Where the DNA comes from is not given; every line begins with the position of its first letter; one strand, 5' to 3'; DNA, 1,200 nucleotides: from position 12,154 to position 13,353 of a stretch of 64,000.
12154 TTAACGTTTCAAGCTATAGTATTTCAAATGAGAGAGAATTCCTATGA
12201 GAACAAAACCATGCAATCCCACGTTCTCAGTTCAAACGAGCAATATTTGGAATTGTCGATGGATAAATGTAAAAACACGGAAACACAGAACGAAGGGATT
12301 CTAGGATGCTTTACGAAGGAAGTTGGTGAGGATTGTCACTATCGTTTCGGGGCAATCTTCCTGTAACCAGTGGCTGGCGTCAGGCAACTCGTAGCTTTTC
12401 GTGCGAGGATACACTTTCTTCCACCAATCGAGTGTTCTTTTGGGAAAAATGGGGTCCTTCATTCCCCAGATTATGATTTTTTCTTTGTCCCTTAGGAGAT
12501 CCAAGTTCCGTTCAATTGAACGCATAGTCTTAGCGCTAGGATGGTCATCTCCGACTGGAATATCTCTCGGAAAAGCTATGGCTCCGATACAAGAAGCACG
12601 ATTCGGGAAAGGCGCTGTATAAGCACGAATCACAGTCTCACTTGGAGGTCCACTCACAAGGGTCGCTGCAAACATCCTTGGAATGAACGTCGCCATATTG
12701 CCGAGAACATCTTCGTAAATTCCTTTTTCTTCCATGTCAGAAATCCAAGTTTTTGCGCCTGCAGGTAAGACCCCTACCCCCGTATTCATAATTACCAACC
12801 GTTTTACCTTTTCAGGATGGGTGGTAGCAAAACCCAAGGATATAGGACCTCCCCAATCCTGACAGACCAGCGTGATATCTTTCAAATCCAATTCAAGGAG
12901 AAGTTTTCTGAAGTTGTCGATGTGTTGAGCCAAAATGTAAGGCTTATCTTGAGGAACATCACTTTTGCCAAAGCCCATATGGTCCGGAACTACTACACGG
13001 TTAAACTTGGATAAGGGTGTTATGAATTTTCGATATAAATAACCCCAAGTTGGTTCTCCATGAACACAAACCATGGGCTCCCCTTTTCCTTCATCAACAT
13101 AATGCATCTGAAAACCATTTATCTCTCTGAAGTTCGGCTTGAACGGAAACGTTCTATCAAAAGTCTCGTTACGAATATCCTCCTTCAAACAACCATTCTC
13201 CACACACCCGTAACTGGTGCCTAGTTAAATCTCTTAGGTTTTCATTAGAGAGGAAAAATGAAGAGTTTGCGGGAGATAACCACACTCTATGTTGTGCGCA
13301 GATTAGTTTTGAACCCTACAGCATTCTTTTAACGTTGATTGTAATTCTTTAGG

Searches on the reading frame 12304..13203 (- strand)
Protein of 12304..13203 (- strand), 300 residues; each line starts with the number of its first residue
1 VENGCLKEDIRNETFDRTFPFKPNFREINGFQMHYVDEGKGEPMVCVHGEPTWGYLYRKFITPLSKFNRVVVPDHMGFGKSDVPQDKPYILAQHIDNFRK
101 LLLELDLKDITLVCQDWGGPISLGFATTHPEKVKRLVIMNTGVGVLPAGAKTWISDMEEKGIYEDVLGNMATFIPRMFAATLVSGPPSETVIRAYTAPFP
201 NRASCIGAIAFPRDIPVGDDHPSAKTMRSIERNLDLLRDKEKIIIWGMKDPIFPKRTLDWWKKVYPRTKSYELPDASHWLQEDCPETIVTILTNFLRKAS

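Call 36: search_protein_families(library=pfam, proteins=[window:12304-13203:-], max_evalue=0.01)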
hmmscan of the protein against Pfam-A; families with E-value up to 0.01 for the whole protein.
window:12304-13203:- (300 aa): 3 families
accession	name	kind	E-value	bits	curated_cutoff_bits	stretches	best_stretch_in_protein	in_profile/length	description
PF00561.26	Abhydrolase_1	-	2.3e-27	96.7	25.8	1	43-283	2-243/245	alpha/beta hydrolase fold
PF12697.13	Abhydrolase_6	-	1.1e-11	46.3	26.3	1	44-289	1-215/217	Alpha/beta hydrolase family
PF12146.15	Hydrolase_4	-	0.00034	20.4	27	1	47-147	10-115/239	Serine aminopeptidase, S33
